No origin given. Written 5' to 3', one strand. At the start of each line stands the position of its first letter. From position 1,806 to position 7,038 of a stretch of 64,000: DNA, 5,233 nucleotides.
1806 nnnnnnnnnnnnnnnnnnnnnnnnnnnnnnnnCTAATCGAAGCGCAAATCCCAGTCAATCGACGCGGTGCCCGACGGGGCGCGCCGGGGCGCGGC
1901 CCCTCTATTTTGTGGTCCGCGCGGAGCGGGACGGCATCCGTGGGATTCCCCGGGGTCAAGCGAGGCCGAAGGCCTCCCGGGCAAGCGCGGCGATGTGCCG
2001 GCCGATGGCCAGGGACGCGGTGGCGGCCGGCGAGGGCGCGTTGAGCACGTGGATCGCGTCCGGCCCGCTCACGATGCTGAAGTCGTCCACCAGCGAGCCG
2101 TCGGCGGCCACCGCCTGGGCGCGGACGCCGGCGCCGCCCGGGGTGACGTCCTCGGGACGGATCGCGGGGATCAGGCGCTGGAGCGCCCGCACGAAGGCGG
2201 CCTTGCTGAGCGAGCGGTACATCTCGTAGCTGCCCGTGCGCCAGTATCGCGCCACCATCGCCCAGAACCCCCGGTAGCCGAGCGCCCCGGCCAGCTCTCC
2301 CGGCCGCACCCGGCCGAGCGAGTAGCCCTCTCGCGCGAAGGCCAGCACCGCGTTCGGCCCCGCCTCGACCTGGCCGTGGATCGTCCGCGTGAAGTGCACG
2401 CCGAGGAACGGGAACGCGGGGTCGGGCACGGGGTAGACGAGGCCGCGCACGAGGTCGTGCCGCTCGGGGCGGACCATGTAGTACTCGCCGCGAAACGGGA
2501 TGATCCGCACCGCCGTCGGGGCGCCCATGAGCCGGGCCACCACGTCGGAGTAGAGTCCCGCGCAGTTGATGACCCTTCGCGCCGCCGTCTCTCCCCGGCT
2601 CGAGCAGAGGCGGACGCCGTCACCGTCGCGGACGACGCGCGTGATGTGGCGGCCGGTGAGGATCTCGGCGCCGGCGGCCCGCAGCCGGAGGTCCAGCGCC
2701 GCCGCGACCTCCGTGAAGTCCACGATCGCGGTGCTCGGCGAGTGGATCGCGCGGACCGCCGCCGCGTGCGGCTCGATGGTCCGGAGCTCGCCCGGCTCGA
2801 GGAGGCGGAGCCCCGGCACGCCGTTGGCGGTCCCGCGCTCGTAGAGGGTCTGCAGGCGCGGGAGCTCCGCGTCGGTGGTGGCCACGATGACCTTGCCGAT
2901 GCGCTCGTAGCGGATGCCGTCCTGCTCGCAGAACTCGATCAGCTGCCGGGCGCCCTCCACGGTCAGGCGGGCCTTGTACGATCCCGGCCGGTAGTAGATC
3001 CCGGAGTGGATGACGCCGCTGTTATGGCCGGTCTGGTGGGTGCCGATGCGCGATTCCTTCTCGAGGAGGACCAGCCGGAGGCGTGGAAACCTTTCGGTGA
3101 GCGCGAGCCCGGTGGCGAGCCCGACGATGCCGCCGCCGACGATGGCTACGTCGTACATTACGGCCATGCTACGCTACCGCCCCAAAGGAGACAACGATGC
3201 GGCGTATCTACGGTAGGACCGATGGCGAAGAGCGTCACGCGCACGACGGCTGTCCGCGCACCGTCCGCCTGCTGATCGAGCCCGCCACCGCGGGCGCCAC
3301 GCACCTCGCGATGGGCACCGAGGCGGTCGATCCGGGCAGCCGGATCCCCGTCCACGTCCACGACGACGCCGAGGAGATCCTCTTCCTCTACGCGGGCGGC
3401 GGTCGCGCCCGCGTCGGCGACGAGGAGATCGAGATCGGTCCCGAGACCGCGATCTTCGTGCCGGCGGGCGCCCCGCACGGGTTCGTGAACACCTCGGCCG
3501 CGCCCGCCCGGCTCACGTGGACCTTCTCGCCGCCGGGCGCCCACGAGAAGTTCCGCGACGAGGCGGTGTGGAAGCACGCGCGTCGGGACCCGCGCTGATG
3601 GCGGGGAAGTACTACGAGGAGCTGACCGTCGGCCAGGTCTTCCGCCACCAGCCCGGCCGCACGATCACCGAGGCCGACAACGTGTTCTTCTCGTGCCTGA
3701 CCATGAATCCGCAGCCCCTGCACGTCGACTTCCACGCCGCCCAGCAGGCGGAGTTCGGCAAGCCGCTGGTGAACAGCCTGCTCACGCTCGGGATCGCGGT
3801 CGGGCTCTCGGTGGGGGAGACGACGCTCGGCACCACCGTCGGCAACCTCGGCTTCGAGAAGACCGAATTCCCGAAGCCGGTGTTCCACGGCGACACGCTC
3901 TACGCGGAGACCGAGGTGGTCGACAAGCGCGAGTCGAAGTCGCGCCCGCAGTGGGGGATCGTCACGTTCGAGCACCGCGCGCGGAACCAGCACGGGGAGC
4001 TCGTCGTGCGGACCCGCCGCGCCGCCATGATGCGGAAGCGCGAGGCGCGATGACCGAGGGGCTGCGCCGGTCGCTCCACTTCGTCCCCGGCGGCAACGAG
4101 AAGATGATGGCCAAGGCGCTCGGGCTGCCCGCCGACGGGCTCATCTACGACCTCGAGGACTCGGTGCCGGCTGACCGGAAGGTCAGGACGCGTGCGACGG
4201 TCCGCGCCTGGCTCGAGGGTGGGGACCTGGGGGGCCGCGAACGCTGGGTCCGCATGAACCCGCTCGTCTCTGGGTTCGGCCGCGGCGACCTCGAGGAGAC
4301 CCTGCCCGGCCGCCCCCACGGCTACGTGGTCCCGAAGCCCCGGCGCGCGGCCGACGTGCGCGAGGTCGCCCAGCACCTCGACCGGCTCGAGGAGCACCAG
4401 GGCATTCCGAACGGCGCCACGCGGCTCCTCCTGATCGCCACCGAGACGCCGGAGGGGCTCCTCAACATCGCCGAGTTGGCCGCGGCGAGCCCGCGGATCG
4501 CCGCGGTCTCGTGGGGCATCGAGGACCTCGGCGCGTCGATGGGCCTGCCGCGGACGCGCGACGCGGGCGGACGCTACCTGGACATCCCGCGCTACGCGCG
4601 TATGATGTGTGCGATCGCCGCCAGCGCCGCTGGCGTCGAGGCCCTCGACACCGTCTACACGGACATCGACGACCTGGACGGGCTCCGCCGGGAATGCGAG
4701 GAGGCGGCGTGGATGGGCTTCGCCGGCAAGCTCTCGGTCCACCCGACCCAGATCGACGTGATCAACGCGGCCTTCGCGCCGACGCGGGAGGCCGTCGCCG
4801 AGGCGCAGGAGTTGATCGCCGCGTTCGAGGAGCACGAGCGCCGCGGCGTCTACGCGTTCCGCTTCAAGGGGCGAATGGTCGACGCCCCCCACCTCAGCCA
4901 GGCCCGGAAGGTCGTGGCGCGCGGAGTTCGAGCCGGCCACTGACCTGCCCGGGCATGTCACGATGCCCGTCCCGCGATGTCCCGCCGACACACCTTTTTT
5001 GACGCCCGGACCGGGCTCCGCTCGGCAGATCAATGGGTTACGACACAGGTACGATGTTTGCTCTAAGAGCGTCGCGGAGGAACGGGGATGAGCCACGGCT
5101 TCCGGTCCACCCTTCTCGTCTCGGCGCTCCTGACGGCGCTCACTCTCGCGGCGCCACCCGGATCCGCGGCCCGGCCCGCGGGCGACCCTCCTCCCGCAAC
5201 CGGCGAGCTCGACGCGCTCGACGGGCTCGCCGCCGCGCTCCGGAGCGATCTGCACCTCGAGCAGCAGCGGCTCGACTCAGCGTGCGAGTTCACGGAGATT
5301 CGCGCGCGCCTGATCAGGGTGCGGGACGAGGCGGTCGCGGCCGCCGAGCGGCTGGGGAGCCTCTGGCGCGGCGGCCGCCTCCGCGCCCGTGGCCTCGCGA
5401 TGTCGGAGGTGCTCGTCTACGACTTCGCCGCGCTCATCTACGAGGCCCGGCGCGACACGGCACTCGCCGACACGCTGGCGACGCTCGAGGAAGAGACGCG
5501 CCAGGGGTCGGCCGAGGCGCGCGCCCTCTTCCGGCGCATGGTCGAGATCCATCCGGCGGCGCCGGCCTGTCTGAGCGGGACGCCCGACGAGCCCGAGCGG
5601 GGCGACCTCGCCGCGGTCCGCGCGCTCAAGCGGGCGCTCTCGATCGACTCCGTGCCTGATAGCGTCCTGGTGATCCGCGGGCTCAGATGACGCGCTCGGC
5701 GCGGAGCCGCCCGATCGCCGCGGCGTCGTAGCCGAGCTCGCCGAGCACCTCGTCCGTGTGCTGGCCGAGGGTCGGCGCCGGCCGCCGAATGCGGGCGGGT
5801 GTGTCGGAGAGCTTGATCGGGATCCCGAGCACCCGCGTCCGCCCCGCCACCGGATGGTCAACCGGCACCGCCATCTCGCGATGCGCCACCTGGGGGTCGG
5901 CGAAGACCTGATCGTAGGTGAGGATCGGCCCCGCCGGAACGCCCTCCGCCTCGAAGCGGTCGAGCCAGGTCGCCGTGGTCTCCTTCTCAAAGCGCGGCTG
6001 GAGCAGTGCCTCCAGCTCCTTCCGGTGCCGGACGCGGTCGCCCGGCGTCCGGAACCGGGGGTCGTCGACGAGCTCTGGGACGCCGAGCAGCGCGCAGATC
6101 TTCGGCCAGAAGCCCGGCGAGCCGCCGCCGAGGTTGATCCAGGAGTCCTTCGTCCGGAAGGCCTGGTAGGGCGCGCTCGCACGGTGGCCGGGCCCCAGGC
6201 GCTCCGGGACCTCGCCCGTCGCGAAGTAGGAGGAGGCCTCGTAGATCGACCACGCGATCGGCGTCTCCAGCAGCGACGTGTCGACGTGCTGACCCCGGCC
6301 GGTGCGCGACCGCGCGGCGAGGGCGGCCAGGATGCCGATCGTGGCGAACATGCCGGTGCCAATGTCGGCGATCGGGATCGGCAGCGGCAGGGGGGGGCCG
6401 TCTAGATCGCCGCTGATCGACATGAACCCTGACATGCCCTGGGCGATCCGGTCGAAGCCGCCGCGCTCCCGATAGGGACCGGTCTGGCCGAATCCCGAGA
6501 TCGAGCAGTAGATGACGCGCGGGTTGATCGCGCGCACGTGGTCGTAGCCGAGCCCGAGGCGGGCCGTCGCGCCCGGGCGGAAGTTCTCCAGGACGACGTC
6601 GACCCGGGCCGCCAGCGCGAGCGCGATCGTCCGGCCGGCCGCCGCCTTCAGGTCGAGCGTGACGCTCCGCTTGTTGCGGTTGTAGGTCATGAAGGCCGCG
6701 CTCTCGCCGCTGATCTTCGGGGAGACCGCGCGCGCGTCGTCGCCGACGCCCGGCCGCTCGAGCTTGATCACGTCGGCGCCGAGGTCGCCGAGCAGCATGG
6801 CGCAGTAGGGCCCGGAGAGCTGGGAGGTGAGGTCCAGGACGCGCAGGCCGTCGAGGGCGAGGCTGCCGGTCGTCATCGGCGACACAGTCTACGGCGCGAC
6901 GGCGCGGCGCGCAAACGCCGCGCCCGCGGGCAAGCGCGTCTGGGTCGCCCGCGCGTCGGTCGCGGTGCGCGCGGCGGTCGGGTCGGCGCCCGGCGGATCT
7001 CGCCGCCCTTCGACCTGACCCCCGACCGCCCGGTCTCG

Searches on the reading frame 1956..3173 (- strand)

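Call 66: search_protein_families(library=pfam, proteins=[window:1956-3173:-], max_evalue=0.00001)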
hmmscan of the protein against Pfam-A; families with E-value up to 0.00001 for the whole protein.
window:1956-3173:- (405 aa): 1 family
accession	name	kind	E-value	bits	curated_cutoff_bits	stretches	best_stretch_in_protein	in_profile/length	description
PF01266.30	DAO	-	7.7e-58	197.1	27.9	1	8-397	1-353/353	FAD dependent oxidoreductase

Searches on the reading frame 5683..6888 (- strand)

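Call 66: search_protein_families(library=pfam, proteins=[window:5683-6888:-], max_evalue=0.00001)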
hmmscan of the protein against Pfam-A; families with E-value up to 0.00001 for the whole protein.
window:5683-6888:- (401 aa): 1 family
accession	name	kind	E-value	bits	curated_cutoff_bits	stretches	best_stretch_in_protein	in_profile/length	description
PF02515.22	CoA_transf_3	-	1.4e-137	459.1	23.3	1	12-378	1-366/366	CoA-transferase family III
